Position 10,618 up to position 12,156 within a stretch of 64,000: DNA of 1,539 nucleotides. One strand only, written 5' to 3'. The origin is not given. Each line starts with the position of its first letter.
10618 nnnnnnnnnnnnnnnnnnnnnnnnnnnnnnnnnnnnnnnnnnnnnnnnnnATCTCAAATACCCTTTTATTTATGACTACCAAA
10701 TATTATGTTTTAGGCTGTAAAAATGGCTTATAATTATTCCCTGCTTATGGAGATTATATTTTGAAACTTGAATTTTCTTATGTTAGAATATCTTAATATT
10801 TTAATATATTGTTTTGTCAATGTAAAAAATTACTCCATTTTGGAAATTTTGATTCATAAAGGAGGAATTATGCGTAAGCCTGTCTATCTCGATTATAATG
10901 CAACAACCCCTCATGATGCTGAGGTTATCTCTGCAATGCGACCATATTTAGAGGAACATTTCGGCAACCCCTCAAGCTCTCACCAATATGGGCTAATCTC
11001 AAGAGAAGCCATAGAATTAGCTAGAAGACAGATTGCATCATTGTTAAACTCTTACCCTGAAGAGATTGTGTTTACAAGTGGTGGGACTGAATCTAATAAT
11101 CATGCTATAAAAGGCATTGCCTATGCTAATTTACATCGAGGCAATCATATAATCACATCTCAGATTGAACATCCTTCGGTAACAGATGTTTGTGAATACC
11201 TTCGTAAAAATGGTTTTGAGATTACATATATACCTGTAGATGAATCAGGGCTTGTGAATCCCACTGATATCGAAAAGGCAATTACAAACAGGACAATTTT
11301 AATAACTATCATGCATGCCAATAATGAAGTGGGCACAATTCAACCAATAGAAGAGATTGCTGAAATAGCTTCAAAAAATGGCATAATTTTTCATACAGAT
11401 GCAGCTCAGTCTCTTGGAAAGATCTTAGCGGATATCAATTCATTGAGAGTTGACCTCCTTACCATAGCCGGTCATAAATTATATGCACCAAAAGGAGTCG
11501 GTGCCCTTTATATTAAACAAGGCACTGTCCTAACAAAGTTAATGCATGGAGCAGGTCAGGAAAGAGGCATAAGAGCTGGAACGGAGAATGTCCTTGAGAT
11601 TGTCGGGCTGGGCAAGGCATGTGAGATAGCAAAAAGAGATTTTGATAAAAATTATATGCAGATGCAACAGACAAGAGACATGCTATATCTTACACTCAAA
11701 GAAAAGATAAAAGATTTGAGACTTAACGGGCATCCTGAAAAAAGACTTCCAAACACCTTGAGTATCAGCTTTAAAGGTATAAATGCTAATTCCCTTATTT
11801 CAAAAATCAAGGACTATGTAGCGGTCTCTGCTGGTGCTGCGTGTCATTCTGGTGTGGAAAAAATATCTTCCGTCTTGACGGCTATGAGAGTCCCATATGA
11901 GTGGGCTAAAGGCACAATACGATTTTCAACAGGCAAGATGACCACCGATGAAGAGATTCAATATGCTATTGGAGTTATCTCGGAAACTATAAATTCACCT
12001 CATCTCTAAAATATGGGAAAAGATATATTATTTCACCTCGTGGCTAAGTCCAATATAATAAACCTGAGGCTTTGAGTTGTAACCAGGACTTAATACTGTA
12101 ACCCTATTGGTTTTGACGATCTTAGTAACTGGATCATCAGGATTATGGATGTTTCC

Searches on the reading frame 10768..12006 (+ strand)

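Call 51: search_protein_families(library=pfam, proteins=[window:10768-12006:+], max_evalue=0.001)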
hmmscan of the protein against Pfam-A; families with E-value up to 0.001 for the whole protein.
window:10768-12006:+ (413 aa): 5 families
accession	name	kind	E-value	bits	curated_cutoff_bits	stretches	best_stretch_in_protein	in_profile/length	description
PF00266.25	Aminotran_5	-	6.3e-80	269.4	21.5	1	39-399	1-370/371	Aminotransferase class-V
PF01041.23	DegT_DnrJ_EryC1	-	1.5e-09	38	19.8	1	102-219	44-153/360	DegT/DnrJ/EryC1/StrS aminotransferase family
PF01212.27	Beta_elim_lyase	-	1.1e-08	35.1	27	1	98-237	48-199/288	Beta-eliminating lyase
PF01053.26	Cys_Met_Meta_PP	-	7.4e-05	21.9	27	1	67-215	39-177/381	Cys/Met metabolism PLP-dependent enzyme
PF00282.25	Pyridoxal_deC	-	0.00038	19.8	27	1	128-256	148-286/375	Pyridoxal-dependent decarboxylase conserved domain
